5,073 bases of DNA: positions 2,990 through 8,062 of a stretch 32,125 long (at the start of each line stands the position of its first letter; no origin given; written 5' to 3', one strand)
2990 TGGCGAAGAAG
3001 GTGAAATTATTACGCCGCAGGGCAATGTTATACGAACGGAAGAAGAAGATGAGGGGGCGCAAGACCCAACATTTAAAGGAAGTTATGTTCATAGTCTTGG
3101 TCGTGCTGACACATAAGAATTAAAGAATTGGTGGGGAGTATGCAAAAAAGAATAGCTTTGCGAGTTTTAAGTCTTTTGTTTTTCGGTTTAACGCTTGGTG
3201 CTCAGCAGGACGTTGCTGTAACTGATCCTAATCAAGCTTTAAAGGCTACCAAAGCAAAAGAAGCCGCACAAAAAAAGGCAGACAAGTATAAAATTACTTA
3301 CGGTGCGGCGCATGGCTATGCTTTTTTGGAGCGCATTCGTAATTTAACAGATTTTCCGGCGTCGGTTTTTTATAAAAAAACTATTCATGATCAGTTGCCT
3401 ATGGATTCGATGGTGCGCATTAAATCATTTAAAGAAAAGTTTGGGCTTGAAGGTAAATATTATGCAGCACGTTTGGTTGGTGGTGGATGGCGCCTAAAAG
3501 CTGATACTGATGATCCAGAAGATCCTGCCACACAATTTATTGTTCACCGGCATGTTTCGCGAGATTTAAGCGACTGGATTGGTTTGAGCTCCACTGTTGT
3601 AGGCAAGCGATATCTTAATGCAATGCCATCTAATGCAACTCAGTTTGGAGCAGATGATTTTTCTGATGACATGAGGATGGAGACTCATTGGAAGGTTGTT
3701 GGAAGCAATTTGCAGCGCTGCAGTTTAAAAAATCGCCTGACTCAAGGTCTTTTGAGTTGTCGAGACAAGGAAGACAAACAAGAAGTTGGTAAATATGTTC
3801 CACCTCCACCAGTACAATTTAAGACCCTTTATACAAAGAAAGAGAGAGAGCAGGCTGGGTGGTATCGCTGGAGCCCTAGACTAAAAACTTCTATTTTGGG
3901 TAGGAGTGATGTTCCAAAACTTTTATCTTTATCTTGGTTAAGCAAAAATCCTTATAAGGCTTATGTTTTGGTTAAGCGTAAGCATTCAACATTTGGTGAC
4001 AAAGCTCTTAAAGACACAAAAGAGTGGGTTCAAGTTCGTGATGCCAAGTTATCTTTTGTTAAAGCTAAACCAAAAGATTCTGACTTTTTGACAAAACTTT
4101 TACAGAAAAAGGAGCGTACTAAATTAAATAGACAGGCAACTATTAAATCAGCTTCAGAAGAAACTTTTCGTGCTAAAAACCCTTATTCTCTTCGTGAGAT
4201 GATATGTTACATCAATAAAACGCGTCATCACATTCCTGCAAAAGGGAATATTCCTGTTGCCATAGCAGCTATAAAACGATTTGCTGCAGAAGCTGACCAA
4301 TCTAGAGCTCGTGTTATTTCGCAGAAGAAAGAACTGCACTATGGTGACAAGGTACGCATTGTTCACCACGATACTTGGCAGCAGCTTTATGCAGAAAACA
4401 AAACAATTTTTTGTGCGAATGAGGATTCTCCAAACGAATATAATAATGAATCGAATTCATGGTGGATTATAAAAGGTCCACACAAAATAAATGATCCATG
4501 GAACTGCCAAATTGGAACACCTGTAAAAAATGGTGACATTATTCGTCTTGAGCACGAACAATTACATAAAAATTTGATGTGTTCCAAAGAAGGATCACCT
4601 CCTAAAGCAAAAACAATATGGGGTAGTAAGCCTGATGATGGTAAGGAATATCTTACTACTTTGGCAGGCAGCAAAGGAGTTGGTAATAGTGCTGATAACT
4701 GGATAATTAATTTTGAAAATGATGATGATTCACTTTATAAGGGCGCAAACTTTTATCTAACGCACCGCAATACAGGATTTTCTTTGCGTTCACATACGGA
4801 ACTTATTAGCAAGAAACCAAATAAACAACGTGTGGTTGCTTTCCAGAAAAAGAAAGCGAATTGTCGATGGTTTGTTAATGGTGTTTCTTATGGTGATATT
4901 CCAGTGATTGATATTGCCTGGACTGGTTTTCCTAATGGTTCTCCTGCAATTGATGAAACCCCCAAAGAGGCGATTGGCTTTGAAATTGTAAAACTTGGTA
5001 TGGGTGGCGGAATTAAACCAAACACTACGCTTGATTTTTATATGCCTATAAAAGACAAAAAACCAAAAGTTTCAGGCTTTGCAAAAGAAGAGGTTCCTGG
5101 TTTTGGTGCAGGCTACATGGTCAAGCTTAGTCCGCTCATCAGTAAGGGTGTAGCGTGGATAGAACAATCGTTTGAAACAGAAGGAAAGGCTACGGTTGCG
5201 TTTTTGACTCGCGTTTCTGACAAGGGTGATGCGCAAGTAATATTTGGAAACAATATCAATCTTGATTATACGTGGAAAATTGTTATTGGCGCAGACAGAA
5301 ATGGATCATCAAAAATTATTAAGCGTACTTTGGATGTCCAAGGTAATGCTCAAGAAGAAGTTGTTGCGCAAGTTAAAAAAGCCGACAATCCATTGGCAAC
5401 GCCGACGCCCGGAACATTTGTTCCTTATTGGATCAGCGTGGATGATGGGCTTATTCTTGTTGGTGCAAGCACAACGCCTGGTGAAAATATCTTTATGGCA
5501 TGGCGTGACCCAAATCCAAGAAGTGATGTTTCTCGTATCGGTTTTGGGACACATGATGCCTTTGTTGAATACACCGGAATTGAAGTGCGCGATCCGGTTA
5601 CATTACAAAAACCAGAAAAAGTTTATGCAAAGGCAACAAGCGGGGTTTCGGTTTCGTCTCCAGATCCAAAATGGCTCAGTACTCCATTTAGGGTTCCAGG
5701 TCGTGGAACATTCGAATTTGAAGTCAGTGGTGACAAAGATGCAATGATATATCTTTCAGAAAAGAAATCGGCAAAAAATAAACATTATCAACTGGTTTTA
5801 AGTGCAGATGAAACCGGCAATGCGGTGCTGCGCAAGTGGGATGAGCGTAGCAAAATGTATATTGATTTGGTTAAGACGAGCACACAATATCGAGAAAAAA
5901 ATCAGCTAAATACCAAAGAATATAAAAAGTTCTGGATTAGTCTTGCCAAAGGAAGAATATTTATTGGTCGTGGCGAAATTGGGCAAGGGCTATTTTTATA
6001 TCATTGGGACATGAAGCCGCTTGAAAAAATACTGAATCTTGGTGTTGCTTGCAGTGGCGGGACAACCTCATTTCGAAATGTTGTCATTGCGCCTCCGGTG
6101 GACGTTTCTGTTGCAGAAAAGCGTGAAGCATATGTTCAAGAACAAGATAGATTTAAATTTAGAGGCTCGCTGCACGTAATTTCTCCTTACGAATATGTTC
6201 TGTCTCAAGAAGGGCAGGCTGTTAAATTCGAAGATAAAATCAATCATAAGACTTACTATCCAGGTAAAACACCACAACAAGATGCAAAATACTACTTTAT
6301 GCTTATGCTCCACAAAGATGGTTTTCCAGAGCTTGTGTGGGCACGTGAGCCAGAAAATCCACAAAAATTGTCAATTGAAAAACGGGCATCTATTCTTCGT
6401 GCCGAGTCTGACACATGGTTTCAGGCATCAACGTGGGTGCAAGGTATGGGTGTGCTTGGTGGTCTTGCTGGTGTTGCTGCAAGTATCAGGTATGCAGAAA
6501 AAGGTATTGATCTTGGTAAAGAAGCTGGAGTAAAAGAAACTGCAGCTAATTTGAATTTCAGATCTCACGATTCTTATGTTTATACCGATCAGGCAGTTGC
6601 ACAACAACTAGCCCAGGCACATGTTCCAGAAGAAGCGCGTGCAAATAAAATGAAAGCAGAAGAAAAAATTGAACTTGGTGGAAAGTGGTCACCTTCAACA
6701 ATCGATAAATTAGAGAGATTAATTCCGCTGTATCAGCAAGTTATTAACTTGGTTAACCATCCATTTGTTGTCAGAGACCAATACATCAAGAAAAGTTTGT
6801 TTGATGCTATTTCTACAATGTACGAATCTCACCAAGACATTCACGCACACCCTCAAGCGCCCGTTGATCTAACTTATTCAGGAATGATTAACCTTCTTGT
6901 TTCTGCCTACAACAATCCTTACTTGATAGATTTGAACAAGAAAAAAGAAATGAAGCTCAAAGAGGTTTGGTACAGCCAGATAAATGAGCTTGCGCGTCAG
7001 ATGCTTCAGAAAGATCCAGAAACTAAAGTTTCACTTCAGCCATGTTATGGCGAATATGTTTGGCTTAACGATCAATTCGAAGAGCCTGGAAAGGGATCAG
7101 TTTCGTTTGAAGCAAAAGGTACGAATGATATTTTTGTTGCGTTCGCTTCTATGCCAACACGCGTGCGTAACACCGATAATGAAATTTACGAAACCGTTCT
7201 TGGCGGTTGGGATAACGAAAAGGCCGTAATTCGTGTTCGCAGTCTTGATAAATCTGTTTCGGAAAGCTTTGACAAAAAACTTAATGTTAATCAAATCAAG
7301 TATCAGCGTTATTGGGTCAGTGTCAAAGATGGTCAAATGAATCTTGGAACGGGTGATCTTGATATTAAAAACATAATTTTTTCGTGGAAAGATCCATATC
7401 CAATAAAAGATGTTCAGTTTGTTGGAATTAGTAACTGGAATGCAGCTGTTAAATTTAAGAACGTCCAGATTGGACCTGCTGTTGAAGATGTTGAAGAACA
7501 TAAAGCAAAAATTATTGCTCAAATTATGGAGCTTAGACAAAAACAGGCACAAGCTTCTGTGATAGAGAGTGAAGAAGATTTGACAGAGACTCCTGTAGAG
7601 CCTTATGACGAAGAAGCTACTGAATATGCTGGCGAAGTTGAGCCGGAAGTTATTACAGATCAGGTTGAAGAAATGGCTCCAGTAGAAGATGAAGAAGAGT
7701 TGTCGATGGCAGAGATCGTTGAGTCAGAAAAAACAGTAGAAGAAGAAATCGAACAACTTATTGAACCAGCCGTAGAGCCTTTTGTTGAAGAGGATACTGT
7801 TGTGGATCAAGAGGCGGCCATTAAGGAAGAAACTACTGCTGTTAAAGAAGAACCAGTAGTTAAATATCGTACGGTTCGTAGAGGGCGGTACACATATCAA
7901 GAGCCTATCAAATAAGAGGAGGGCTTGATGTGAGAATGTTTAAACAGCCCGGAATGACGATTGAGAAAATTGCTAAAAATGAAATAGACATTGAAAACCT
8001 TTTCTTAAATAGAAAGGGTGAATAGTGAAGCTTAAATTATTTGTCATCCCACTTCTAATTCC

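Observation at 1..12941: Tandem array of three giant exported paralogues combining MIR beta-trefoils with multiple FAMeT-like modules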

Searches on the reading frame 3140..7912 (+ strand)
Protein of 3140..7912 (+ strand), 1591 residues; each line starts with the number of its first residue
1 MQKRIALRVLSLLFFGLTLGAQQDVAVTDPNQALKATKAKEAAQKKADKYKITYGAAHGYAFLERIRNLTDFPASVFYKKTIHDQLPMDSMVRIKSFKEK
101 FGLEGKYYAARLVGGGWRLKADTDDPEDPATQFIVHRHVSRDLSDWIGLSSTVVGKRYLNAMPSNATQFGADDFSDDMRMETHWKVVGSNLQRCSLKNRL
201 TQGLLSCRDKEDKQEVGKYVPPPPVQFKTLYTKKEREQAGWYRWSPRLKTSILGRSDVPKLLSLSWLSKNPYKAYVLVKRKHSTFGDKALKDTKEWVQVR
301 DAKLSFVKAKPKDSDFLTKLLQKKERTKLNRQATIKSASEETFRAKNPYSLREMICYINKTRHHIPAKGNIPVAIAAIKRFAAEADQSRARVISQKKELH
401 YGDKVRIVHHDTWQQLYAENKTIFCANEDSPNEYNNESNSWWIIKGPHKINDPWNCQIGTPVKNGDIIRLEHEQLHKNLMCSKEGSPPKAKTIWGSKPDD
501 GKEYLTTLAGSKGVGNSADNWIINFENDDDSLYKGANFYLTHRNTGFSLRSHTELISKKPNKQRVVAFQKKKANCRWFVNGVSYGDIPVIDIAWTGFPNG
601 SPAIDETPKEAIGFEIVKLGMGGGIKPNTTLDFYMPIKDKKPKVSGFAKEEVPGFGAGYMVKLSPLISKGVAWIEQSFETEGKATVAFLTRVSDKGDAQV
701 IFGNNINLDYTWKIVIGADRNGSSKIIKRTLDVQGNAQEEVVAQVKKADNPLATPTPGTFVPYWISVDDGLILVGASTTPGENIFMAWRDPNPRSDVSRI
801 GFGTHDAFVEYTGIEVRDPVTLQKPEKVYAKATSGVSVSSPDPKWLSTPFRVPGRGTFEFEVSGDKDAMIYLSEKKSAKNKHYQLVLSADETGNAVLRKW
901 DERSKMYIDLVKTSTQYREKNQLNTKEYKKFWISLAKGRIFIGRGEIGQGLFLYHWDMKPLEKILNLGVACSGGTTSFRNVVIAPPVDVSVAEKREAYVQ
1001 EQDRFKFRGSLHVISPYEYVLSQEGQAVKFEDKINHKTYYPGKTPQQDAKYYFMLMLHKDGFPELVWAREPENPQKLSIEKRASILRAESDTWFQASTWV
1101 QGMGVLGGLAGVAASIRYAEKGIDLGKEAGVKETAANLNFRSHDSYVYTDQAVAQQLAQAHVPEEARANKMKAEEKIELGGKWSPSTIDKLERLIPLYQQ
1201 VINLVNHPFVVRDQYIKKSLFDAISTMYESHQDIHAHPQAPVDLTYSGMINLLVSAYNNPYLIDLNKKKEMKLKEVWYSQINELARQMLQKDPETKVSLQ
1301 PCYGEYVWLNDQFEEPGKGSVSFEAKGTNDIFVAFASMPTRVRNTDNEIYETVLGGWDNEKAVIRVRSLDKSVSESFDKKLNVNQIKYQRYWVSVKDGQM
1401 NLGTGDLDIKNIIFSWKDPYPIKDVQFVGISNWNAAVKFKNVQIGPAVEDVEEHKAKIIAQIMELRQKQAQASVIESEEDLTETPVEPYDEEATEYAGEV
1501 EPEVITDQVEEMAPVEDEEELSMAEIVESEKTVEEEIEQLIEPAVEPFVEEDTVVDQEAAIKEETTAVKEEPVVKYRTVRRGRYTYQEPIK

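Call 6: search_protein_families(library=pfam, proteins=[window:3140-7912:+], max_evalue=0.01)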
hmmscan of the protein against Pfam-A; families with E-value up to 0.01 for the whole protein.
window:3140-7912:+ (1591 aa): 2 families
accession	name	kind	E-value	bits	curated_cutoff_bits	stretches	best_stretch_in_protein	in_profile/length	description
PF12248.16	Methyltransf_FA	-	1.7e-43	148.2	24.2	3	1312-1441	12-136/140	Farnesoic acid 0-methyl transferase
PF02815.25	MIR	-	7.8e-05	23.1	25.6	1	432-574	40-180/185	MIR domain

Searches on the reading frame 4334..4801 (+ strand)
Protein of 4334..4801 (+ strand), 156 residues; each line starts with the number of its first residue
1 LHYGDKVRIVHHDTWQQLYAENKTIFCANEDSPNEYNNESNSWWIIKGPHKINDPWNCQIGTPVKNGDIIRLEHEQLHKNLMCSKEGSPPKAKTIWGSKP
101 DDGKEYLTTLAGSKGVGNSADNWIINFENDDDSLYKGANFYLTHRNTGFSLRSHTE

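Call 17: search_protein_families(library=pfam, proteins=[window:4334-4801:+], max_evalue=1)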
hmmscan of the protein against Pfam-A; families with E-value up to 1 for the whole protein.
window:4334-4801:+ (156 aa): 1 family
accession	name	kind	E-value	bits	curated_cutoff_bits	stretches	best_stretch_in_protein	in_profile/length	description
PF02815.25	MIR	-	9.7e-05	22.8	25.6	1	34-155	40-155/185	MIR domain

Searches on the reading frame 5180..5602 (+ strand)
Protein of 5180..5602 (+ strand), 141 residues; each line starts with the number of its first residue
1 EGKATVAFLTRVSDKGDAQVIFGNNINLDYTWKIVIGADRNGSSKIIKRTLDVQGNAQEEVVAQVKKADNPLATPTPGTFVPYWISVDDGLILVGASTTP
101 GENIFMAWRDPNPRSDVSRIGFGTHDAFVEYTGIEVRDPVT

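Call 17: search_protein_families(library=pfam, proteins=[window:5180-5602:+], max_evalue=1)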
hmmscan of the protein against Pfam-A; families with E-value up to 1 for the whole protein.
window:5180-5602:+ (141 aa): 1 family
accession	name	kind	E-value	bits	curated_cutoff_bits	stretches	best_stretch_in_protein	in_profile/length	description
PF12248.16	Methyltransf_FA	-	5.5e-10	39.6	24.2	1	9-131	23-134/140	Farnesoic acid 0-methyl transferase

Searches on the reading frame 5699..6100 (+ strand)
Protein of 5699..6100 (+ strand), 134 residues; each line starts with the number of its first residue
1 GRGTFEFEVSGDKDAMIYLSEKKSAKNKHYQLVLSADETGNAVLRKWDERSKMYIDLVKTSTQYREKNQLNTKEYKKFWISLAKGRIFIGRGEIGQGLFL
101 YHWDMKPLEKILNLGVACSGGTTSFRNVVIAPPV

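Call 17: search_protein_families(library=pfam, proteins=[window:5699-6100:+], max_evalue=1)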
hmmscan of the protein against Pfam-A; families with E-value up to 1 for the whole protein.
window:5699-6100:+ (134 aa): 1 family
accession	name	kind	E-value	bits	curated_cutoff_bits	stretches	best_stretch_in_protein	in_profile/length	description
PF12248.16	Methyltransf_FA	-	1.1e-13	51.6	24.2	1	4-125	21-134/140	Farnesoic acid 0-methyl transferase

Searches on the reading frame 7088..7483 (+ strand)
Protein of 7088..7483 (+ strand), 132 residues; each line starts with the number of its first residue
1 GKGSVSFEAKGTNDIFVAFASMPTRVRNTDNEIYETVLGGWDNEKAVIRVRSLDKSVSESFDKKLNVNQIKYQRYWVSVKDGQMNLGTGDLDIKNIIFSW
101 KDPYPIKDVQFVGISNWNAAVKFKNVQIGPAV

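Call 17: search_protein_families(library=pfam, proteins=[window:7088-7483:+], max_evalue=1)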
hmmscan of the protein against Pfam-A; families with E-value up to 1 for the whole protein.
window:7088-7483:+ (132 aa): 1 family
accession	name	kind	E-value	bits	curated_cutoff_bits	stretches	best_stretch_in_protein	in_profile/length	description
PF12248.16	Methyltransf_FA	-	3.8e-20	72.5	24.2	1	4-125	21-136/140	Farnesoic acid 0-methyl transferase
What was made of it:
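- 7043..7486 (+): B: PF12248 module M3. Pfam 72.5 bits (call 17)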
